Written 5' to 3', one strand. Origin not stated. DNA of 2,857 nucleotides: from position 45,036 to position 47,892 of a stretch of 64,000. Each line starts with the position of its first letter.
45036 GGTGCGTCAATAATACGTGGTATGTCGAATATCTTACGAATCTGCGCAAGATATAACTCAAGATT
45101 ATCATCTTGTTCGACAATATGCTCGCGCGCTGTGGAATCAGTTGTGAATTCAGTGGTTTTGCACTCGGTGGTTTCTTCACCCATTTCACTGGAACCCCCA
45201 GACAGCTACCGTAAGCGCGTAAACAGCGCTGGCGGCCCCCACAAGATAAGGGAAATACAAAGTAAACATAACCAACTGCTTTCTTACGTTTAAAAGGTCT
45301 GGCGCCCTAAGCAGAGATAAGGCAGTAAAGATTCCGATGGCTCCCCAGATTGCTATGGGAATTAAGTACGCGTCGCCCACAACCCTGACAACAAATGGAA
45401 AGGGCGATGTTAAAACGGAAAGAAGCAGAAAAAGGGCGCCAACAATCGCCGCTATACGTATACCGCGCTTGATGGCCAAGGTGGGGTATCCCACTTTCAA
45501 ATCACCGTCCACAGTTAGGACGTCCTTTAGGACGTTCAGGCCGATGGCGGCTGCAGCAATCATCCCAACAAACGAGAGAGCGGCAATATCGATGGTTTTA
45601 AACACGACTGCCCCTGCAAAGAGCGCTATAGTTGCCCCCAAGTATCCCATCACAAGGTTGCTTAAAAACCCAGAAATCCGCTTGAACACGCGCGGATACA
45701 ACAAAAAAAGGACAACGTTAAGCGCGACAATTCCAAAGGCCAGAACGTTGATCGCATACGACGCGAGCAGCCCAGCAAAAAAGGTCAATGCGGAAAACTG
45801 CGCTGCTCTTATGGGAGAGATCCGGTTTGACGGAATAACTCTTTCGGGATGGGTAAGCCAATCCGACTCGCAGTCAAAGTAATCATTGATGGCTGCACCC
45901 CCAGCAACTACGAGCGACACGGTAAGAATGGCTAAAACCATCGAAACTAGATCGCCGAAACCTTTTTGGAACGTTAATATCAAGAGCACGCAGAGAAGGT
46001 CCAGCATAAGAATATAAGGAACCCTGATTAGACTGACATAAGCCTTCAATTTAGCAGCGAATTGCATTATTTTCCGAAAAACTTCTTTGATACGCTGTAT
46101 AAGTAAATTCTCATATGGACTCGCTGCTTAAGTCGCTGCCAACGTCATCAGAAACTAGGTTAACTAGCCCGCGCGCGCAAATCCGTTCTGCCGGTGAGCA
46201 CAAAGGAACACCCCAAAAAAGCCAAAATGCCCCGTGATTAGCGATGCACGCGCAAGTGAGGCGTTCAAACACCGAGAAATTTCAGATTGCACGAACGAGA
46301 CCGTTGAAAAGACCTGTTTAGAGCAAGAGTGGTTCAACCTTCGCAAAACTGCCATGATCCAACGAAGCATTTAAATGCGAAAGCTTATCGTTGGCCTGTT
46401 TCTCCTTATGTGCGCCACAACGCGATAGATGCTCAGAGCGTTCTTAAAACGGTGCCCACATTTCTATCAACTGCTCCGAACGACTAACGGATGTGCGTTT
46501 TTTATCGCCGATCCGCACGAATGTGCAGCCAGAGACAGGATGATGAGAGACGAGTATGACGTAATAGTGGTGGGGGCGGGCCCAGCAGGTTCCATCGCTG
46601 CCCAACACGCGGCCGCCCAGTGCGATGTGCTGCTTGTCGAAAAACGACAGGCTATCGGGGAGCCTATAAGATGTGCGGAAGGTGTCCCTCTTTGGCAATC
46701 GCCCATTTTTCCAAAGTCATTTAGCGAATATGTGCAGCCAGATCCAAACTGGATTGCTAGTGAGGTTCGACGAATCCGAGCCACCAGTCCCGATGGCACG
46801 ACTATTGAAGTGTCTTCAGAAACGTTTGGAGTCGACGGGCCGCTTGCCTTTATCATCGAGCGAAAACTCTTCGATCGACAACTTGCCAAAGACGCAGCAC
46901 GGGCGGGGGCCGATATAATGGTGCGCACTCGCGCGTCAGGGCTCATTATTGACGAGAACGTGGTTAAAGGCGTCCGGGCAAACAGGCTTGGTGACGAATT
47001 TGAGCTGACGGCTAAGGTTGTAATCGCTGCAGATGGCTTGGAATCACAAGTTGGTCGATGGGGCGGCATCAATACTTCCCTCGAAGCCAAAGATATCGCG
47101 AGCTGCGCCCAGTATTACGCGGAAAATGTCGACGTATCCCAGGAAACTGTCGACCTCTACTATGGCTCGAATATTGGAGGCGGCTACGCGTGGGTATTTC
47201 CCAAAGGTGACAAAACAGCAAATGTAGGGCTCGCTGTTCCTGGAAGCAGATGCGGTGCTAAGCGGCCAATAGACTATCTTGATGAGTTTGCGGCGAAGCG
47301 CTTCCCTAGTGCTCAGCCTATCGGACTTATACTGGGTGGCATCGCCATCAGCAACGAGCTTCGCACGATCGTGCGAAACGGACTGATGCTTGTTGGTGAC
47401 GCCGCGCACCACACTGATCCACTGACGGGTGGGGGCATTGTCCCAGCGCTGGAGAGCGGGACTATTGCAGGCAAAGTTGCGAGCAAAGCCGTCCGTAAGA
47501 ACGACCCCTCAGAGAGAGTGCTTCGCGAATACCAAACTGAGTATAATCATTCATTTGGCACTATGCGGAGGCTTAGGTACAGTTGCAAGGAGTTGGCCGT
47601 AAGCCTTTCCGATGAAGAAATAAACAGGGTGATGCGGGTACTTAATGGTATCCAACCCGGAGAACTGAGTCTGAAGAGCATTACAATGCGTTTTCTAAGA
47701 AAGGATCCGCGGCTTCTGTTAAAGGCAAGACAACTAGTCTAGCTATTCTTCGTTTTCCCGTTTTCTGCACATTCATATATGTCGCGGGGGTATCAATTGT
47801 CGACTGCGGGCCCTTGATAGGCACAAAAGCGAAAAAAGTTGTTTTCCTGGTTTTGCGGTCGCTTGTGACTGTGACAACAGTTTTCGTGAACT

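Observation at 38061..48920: Segmentally duplicated TrmB-regulator + geranylgeranyl-reductase modules with a UbiA prenyltransferase + SAM-MTase insertion, bracketed by paralogous small 4-Cys proteins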

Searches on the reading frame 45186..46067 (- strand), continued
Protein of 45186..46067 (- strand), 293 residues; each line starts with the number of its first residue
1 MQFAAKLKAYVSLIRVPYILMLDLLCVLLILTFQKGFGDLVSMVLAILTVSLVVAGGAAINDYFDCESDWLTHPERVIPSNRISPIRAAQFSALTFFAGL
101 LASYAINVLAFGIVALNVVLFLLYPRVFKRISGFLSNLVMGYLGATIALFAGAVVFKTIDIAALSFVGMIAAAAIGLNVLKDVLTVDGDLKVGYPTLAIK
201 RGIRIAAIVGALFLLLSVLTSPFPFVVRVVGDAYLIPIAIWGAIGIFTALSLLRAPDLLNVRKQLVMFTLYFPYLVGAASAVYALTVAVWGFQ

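Call 31: search_protein_families(library=ncbifam, proteins=[L013:9989-10843:+, L017:9956-10840:+, L019:10001-10864:+, L021:9992-10861:+, L021:8909-9775:+, L021:1297-2217:-, L025:9980-10879:+, L022:10001-10879:+], max_evalue=0.00001)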
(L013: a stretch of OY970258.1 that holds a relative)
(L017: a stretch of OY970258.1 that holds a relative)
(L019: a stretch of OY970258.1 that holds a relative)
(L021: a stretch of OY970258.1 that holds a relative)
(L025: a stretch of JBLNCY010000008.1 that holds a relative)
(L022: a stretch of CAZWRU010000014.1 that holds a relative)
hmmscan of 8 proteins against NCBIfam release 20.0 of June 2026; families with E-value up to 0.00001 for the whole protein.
L013:9989-10843:+ (284 aa): 21 families
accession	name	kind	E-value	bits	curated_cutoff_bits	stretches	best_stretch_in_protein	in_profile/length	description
NF009521.0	PRK12882.1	equivalog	3.9e-50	170.7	296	1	5-272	4-270/280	geranylgeranylglycerol-phosphate geranylgeranyltransferase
NF009523.0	PRK12884.1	equivalog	3.9e-44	150.9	269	1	4-282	2-277/279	prenyltransferase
NF009522.0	PRK12883.1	equivalog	4.1e-27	95.4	353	1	6-283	3-275/279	geranylgeranylglycerol-phosphate geranylgeranyltransferase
NF005742.0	PRK07566.1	equivalog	3.4e-20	72.4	313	1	46-217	72-248/315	chlorophyll synthase ChlG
TIGR01476.1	chlor_syn_BchG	subfamily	6.1e-19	68.5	212.3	1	47-213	45-214/283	(bacterio)chlorophyll synthase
TIGR01473.1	cyoE_ctaB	equivalog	3.6e-16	59.8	210.3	1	37-281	32-277/281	heme o synthase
TIGR01475.1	ubiA_other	subfamily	1.8e-15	57.1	180.8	1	6-283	2-281/282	UbiA-like polyprenyltransferase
NF035940.1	prenyl_rel_EboC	equivalog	8.1e-14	51.7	250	1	43-175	42-174/292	UbiA-like protein EboC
NF045897.1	SCO3242_trans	equivalog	1.3e-11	44.6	260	1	51-104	42-95/287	SCO3242 family prenyltransferase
NF009513.0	PRK12872.1-3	equivalog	6e-11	42.4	288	1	40-245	54-254/293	prenyltransferase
TIGR02056.1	ChlG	equivalog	1.7e-10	41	436.45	1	56-238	70-260/306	chlorophyll synthase ChlG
NF003348.0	PRK04375.1-1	equivalog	2.3e-10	40.4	285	1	38-274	35-274/292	heme o synthase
NF003349.0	PRK04375.1-2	equivalog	3.7e-10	39.5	246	1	26-274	45-298/318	heme o synthase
TIGR01474.1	ubiA_proteo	equivalog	5e-09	36.1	275.45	1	39-273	40-269/282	4-hydroxybenzoate octaprenyltransferase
NF009524.0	PRK12886.1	equivalog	6.5e-09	35.5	387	1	11-263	20-264/291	prenyltransferase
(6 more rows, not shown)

L017:9956-10840:+ (294 aa): 20 families
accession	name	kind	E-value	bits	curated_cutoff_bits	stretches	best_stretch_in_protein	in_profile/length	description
NF009523.0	PRK12884.1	equivalog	6.2e-48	163.4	269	1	15-293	2-278/279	prenyltransferase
NF009521.0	PRK12882.1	equivalog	1.1e-46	159.4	296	1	20-285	8-274/280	geranylgeranylglycerol-phosphate geranylgeranyltransferase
NF009522.0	PRK12883.1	equivalog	5.9e-29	101.4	353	1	30-292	16-274/279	geranylgeranylglycerol-phosphate geranylgeranyltransferase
NF005742.0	PRK07566.1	equivalog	7.4e-19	68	313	1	68-228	83-248/315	chlorophyll synthase ChlG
TIGR01473.1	cyoE_ctaB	equivalog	3.4e-17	63.1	210.3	1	39-289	23-277/281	heme o synthase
TIGR01476.1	chlor_syn_BchG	subfamily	4e-17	62.6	212.3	1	67-280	54-271/283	(bacterio)chlorophyll synthase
NF035940.1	prenyl_rel_EboC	equivalog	2.3e-15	56.7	250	1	43-152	34-139/292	UbiA-like protein EboC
NF003348.0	PRK04375.1-1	equivalog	6.5e-14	52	285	1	58-290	44-280/292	heme o synthase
NF009513.0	PRK12872.1-3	equivalog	1e-13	51.5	288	1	51-230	53-231/293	prenyltransferase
NF003349.0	PRK04375.1-2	equivalog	4.1e-12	45.9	246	1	22-280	30-292/318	heme o synthase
TIGR01475.1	ubiA_other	subfamily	9.9e-12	44.9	180.8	1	40-291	25-279/282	UbiA-like polyprenyltransferase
NF045897.1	SCO3242_trans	equivalog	7.3e-11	42.2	260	1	55-114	38-94/287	SCO3242 family prenyltransferase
NF041585.1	MqnP_Cj_Hp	exception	2.7e-10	40.2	375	1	44-274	33-262/281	menaquinone biosynthesis prenyltransferase MqnP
TIGR02056.1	ChlG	equivalog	3e-10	40.2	436.45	1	66-290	69-303/306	chlorophyll synthase ChlG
NF009524.0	PRK12886.1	equivalog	4.8e-10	39.3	387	1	16-287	7-279/291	prenyltransferase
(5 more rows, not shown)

L019:10001-10864:+ (287 aa): 22 families
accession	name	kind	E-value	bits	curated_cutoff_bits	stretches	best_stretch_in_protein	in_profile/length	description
NF009523.0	PRK12884.1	equivalog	3.8e-48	164.1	269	1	6-284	3-278/279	prenyltransferase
NF009521.0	PRK12882.1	equivalog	2.9e-44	151.4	296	1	7-274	5-271/280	geranylgeranylglycerol-phosphate geranylgeranyltransferase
NF009522.0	PRK12883.1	equivalog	3.4e-34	118.6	353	1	7-283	3-274/279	geranylgeranylglycerol-phosphate geranylgeranyltransferase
NF009513.0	PRK12872.1-3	equivalog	9.3e-22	77.9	288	1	4-270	9-277/293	prenyltransferase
TIGR01473.1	cyoE_ctaB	equivalog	1.5e-21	77.4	210.3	1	11-281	4-276/281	heme o synthase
NF005742.0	PRK07566.1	equivalog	4.8e-21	75.2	313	1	51-262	76-290/315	chlorophyll synthase ChlG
TIGR01476.1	chlor_syn_BchG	subfamily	3.5e-19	69.3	212.3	1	42-268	38-266/283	(bacterio)chlorophyll synthase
NF035940.1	prenyl_rel_EboC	equivalog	1.6e-18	67.1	250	1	22-131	22-129/292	UbiA-like protein EboC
TIGR01474.1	ubiA_proteo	equivalog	5.3e-16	58.9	275.45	1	17-282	15-280/282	4-hydroxybenzoate octaprenyltransferase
TIGR01475.1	ubiA_other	subfamily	3.3e-15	56.3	180.8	1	10-282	8-279/282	UbiA-like polyprenyltransferase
NF003348.0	PRK04375.1-1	equivalog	4.7e-15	55.7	285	1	20-274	19-273/292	heme o synthase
NF003349.0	PRK04375.1-2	equivalog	2.6e-14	53.2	246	1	3-266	21-293/318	heme o synthase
TIGR02056.1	ChlG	equivalog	4.9e-14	52.6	436.45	1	58-263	71-285/306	chlorophyll synthase ChlG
NF009512.0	PRK12872.1-1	equivalog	5.3e-14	52.5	278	1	10-270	3-282/303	geranylgeranylglycerol-phosphate geranylgeranyltransferase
NF045897.1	SCO3242_trans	equivalog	1.8e-12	47.4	260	1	54-105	44-96/287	SCO3242 family prenyltransferase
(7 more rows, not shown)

L021:9992-10861:+ (289 aa): 18 families
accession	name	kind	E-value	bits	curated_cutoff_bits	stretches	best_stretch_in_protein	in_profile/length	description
NF009523.0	PRK12884.1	equivalog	8.9e-46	156.3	269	1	7-286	2-278/279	prenyltransferase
NF009521.0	PRK12882.1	equivalog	1.1e-43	149.4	296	1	8-271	4-268/280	geranylgeranylglycerol-phosphate geranylgeranyltransferase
NF009522.0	PRK12883.1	equivalog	1e-34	120.4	353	1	9-283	3-272/279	geranylgeranylglycerol-phosphate geranylgeranyltransferase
NF005742.0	PRK07566.1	equivalog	3e-19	69.3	313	1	58-264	81-290/315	chlorophyll synthase ChlG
TIGR01476.1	chlor_syn_BchG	subfamily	8.3e-19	68.1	212.3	1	26-285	19-280/283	(bacterio)chlorophyll synthase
TIGR01473.1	cyoE_ctaB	equivalog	8.5e-18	65.1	210.3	1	33-284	23-277/281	heme o synthase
NF045897.1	SCO3242_trans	equivalog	2.2e-14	53.7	260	1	57-132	45-121/287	SCO3242 family prenyltransferase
NF009513.0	PRK12872.1-3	equivalog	6e-14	52.2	288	1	7-258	10-267/293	prenyltransferase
NF035940.1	prenyl_rel_EboC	equivalog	6.4e-14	52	250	1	25-278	21-259/292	UbiA-like protein EboC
TIGR02056.1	ChlG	equivalog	1.4e-13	51.1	436.45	1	49-267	58-287/306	chlorophyll synthase ChlG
NF003349.0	PRK04375.1-2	equivalog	2.8e-13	49.7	246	1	4-276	20-298/318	heme o synthase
TIGR01474.1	ubiA_proteo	equivalog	5.4e-12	45.8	275.45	1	33-286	29-278/282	4-hydroxybenzoate octaprenyltransferase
NF003348.0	PRK04375.1-1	equivalog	3.9e-11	42.9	285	1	34-276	28-273/292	heme o synthase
NF009058.0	PRK12392.1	subfamily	1.1e-10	41.1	494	1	47-259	53-277/333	bacteriochlorophyll c synthase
NF008977.0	PRK12324.1-2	equivalog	6.3e-10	38.9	234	1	9-135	2-131/297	decaprenyl-phosphate phosphoribosyltransferase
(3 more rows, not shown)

L021:8909-9775:+ (288 aa): 25 families
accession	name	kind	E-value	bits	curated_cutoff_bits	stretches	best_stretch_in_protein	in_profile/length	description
NF009523.0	PRK12884.1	equivalog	1.2e-39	136.2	269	1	5-284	2-277/279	prenyltransferase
NF009521.0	PRK12882.1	equivalog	1.1e-35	123.3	296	1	6-275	4-272/280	geranylgeranylglycerol-phosphate geranylgeranyltransferase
NF009522.0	PRK12883.1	equivalog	1e-24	87.5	353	1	7-275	3-266/279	geranylgeranylglycerol-phosphate geranylgeranyltransferase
TIGR01476.1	chlor_syn_BchG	subfamily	1.7e-23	83.5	212.3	1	17-286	10-281/283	(bacterio)chlorophyll synthase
NF005742.0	PRK07566.1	equivalog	1e-22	80.6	313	1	44-274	69-300/315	chlorophyll synthase ChlG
TIGR02056.1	ChlG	equivalog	7.8e-18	65.1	436.45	1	55-258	68-279/306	chlorophyll synthase ChlG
TIGR01475.1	ubiA_other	subfamily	1.6e-15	57.4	180.8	1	31-280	26-276/282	UbiA-like polyprenyltransferase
TIGR01473.1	cyoE_ctaB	equivalog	2.3e-15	57.1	210.3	1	10-279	3-274/281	heme o synthase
NF035940.1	prenyl_rel_EboC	equivalog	5.4e-15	55.5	250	1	25-179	19-181/292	UbiA-like protein EboC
TIGR01474.1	ubiA_proteo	equivalog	9.9e-14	51.5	275.45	1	24-275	23-274/282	4-hydroxybenzoate octaprenyltransferase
NF009513.0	PRK12872.1-3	equivalog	2.6e-13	50.1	288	1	43-252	55-263/293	prenyltransferase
NF009058.0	PRK12392.1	subfamily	1.1e-12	47.7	494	1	4-246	11-268/333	bacteriochlorophyll c synthase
NF041585.1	MqnP_Cj_Hp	exception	5.5e-12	45.7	375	1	45-262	42-259/281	menaquinone biosynthesis prenyltransferase MqnP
NF045897.1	SCO3242_trans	equivalog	1e-11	45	260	1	45-105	35-95/287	SCO3242 family prenyltransferase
NF009515.0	PRK12874.1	equivalog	6.8e-11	42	392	1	47-261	51-265/291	4-hydroxybenzoate polyprenyltransferase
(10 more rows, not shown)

L021:1297-2217:- (306 aa): 20 families
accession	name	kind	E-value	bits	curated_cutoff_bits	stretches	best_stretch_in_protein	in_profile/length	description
NF009523.0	PRK12884.1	equivalog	2.8e-43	148.1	269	1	15-294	3-270/279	prenyltransferase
NF009521.0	PRK12882.1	equivalog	5.6e-40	137.3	296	1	15-287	4-266/280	geranylgeranylglycerol-phosphate geranylgeranyltransferase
NF009522.0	PRK12883.1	equivalog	2.2e-28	99.6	353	1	16-291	3-264/279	geranylgeranylglycerol-phosphate geranylgeranyltransferase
NF005742.0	PRK07566.1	equivalog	3.9e-26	91.9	313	1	12-276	24-286/315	chlorophyll synthase ChlG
TIGR01476.1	chlor_syn_BchG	subfamily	8.6e-23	81.2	212.3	1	20-281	4-263/283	(bacterio)chlorophyll synthase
TIGR01474.1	ubiA_proteo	equivalog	1.7e-17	63.8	275.45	1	20-291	8-272/282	4-hydroxybenzoate octaprenyltransferase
TIGR01475.1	ubiA_other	subfamily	2e-16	60.3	180.8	1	55-281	32-259/282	UbiA-like polyprenyltransferase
TIGR01473.1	cyoE_ctaB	equivalog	1e-15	58.2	210.3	1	30-295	11-272/281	heme o synthase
TIGR02056.1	ChlG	equivalog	1.6e-15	57.5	436.45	1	75-281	70-285/306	chlorophyll synthase ChlG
NF035940.1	prenyl_rel_EboC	equivalog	1.8e-14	53.9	250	1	63-293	43-258/292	UbiA-like protein EboC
NF009513.0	PRK12872.1-3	equivalog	3.9e-14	52.9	288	1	13-282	9-275/293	prenyltransferase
NF045897.1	SCO3242_trans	equivalog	2.4e-13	50.3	260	1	72-122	44-94/287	SCO3242 family prenyltransferase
NF009058.0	PRK12392.1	subfamily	6.9e-13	48.4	494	1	10-266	8-270/333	bacteriochlorophyll c synthase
NF008977.0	PRK12324.1-2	equivalog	9.1e-12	45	234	1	63-152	41-132/297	decaprenyl-phosphate phosphoribosyltransferase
NF041586.1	MqnP_DT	exception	2.4e-11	43.9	430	1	71-265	46-240/277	menaquinone biosynthesis prenyltransferase MqnP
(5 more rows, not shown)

L025:9980-10879:+ (299 aa): 22 families
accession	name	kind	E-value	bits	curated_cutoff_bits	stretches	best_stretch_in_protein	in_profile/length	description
NF009523.0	PRK12884.1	equivalog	2e-48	165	269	1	38-294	25-278/279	prenyltransferase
NF009521.0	PRK12882.1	equivalog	1.4e-47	162.3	296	1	7-294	5-278/280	geranylgeranylglycerol-phosphate geranylgeranyltransferase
NF009522.0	PRK12883.1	equivalog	2.1e-33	116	353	1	43-295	29-276/279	geranylgeranylglycerol-phosphate geranylgeranyltransferase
NF005742.0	PRK07566.1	equivalog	1.9e-22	79.8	313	1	66-294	81-308/315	chlorophyll synthase ChlG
NF009513.0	PRK12872.1-3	equivalog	2.3e-18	66.8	288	1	55-290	57-291/293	prenyltransferase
NF035940.1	prenyl_rel_EboC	equivalog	4.8e-18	65.6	250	1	22-181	13-169/292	UbiA-like protein EboC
TIGR01476.1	chlor_syn_BchG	subfamily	1.2e-17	64.3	212.3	1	66-293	53-279/283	(bacterio)chlorophyll synthase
TIGR01473.1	cyoE_ctaB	equivalog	2.5e-16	60.3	210.3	1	35-292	18-280/281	heme o synthase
NF045897.1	SCO3242_trans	equivalog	5.5e-15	55.7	260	1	64-164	44-143/287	SCO3242 family prenyltransferase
TIGR01475.1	ubiA_other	subfamily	3.6e-14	52.9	180.8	1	29-259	14-247/282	UbiA-like polyprenyltransferase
NF008977.0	PRK12324.1-2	equivalog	8.8e-13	48.3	234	1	11-140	6-128/297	decaprenyl-phosphate phosphoribosyltransferase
TIGR02056.1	ChlG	equivalog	1.5e-12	47.7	436.45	1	63-250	66-261/306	chlorophyll synthase ChlG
NF006088.0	PRK08238.1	equivalog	5.5e-12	45.1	351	1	46-143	222-321/482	UbiA family prenyltransferase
NF009058.0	PRK12392.1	subfamily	6.8e-12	45.1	494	1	64-270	63-281/333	bacteriochlorophyll c synthase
TIGR01474.1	ubiA_proteo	equivalog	1.1e-11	44.8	275.45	1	56-292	46-280/282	4-hydroxybenzoate octaprenyltransferase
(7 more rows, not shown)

L022:10001-10879:+ (292 aa): 25 families
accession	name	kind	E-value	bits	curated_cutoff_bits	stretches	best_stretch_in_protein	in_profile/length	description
NF009523.0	PRK12884.1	equivalog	4.4e-50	170.4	269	1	8-283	5-277/279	prenyltransferase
NF009521.0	PRK12882.1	equivalog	5.3e-49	166.9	296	1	7-269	5-269/280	geranylgeranylglycerol-phosphate geranylgeranyltransferase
NF009522.0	PRK12883.1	equivalog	5.6e-35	121.2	353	1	8-285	4-276/279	geranylgeranylglycerol-phosphate geranylgeranyltransferase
NF005742.0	PRK07566.1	equivalog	3.9e-26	91.9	313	1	47-259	72-288/315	chlorophyll synthase ChlG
TIGR01476.1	chlor_syn_BchG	subfamily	2.4e-22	79.7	212.3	1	41-218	38-219/283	(bacterio)chlorophyll synthase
TIGR01475.1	ubiA_other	subfamily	1.7e-18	67.1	180.8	1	25-254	20-251/282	UbiA-like polyprenyltransferase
TIGR01473.1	cyoE_ctaB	equivalog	3.4e-18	66.4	210.3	1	26-281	18-276/281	heme o synthase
NF009513.0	PRK12872.1-3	equivalog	3.5e-18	66.1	288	1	37-279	49-290/293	prenyltransferase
NF035940.1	prenyl_rel_EboC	equivalog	8.8e-18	64.7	250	1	25-171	22-169/292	UbiA-like protein EboC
TIGR02056.1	ChlG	equivalog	7e-17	62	436.45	1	31-209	45-232/306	chlorophyll synthase ChlG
NF045897.1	SCO3242_trans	equivalog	1.3e-14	54.4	260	1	11-105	3-95/287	SCO3242 family prenyltransferase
NF041585.1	MqnP_Cj_Hp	exception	1.4e-12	47.7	375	1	34-253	33-252/281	menaquinone biosynthesis prenyltransferase MqnP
NF008977.0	PRK12324.1-2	equivalog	1.6e-12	47.4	234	1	11-130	6-128/297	decaprenyl-phosphate phosphoribosyltransferase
NF009515.0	PRK12874.1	equivalog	2.4e-12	46.8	392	1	31-254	37-260/291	4-hydroxybenzoate polyprenyltransferase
NF006088.0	PRK08238.1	equivalog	5.9e-12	45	351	1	10-154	195-341/482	UbiA family prenyltransferase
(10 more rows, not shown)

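Call 33: search_protein_families(library=pfam, proteins=[L088:10989-11354:-], max_evalue=0.001)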
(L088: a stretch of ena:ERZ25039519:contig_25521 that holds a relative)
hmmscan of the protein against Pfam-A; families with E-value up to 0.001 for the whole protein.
L088:10989-11354:- (121 aa): 0 families

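Call 69: search_protein_families(library=padloc, proteins=[window:45186-46067:-], max_evalue=0.001)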
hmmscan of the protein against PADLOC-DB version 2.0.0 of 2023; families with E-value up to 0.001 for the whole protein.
window:45186-46067:- (293 aa): 0 families

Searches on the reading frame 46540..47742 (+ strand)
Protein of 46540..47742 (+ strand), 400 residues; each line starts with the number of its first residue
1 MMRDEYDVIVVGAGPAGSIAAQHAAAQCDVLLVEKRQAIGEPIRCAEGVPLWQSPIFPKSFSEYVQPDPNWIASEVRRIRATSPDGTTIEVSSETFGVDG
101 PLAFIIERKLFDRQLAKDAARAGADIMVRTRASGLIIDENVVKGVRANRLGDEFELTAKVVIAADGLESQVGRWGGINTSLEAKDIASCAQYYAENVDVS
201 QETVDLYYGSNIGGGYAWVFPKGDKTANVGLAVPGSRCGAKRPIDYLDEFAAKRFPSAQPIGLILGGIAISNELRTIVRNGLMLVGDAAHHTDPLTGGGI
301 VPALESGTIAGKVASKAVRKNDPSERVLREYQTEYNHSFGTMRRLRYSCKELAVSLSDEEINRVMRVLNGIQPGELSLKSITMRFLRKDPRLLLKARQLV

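Call 4: search_protein_families(library=pfam, proteins=[window:46540-47742:+], max_evalue=0.01)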
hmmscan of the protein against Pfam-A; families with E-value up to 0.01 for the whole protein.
window:46540-47742:+ (400 aa): 12 families
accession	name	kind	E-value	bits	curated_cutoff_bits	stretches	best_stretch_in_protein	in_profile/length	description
PF22578.2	GGR_cat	-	1.7e-19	69.9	27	1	185-262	1-82/88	Geranylgeranyl reductase catalytic domain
PF01494.25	FAD_binding_3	-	3.9e-17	62.9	22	2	109-301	100-305/349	FAD binding domain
PF01266.30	DAO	-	3.1e-09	37.3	27.9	2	7-40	1-35/353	FAD dependent oxidoreductase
PF12831.13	FAD_oxidored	-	7.6e-09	35.8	27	1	7-186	1-164/416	FAD dependent oxidoreductase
PF00890.30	FAD_binding_2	-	2.3e-08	34.1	20.4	2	7-48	1-43/414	FAD binding domain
PF07992.20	Pyr_redox_2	-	6.6e-08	32.7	26.1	1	6-197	1-141/291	Pyridine nucleotide-disulphide oxidoreductase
PF03486.20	HI0933_like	-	3.3e-06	27.2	50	1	7-46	2-42/244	HI0933-like protein Rossmann domain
PF13450.12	NAD_binding_8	-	1.5e-05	25.6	21.9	1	10-40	1-32/68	NAD(P)-binding Rossmann-like domain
PF01946.23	Thi4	-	0.00014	21.6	26.2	1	5-40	17-54/235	Thi4 family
PF05834.18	Lycopene_cycl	-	0.00048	19.7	23.4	0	7-35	1-32/380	Lycopene cyclase protein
PF01134.28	GIDA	-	0.0022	17.5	22.1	0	7-39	1-35/391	Glucose inhibited division protein A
PF04820.20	Trp_halogenase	-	0.0025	17.2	21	0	7-37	1-36/458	Tryptophan halogenase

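Call 5: search_protein_families(library=ncbifam, proteins=[window:46540-47742:+], max_evalue=0.01)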
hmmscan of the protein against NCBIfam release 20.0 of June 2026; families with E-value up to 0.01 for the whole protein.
window:46540-47742:+ (400 aa): 91 families (the best 25 are shown)
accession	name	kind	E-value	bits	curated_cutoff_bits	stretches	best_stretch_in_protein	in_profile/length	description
NF041160.1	DGGPL_Thplmales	equivalog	5.1e-78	262.7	780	1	5-395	3-391/396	digeranylgeranylglycerophospholipid reductase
TIGR02032.1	GG-red-SF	subfamily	3.4e-64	217.4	158.8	1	6-313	1-296/297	geranylgeranyl reductase family protein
NF041080.1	DGGGPL_reductase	equivalog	6.4e-44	150.5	580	1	5-366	1-363/447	digeranylgeranylglycerophospholipid reductase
TIGR02023.1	BchP-ChlP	subfamily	1.4e-28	100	343.3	1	6-343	1-325/388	geranylgeranyl diphosphate reductase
NF041385.1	Dggglyphlred_Halo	equivalog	8.6e-25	87.1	700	1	2-374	1-375/405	digeranylgeranylglycerophospholipid reductase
NF045655.1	MkRedMenJ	equivalog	7.6e-22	77.8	700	1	2-346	1-343/406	menaquinone reductase MenJ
NF049967.1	QhpG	equivalog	3.3e-20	72.4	240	2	104-340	80-312/423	flavin-dependent monooxygenase QhpG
NF007450.0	PRK10015.1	subfamily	8.2e-17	61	466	1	1-221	1-213/429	FAD-dependent oxidoreductase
NF005788.0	PRK07608.1-3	equivalog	2.8e-16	59.3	478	2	5-181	2-178/388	UbiH/UbiF family hydroxylase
TIGR01988.1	Ubi-OHases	subfamily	5.3e-16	58.4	224.65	2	7-179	1-175/387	ubiquinone biosynthesis hydroxylase, UbiH/UbiF/VisC/COQ6 family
NF038171.1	maturase_LodB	equivalog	1.5e-15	57.2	400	2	7-182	1-174/361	lysine-epsilon-oxidase maturase LodB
NF004834.1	PRK06185.1-3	subfamily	1e-14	54.2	500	2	119-179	119-180/420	FAD-dependent oxidoreductase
NF007542.0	PRK10157.1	subfamily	7e-13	48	610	1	2-191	2-186/428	FAD-dependent oxidoreductase FixC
TIGR02028.1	ChlP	equivalog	1.1e-12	47.4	505.3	1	8-341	3-333/398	geranylgeranyl reductase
NF005951.1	PRK08020.1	equivalog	4.7e-12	45.4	590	2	5-180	2-177/388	3-demethoxyubiquinol 3-hydroxylase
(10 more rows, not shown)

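Call 69: search_protein_families(library=padloc, proteins=[window:46540-47742:+], max_evalue=0.001)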
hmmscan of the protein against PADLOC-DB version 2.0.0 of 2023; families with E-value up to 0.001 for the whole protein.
window:46540-47742:+ (400 aa): 0 families
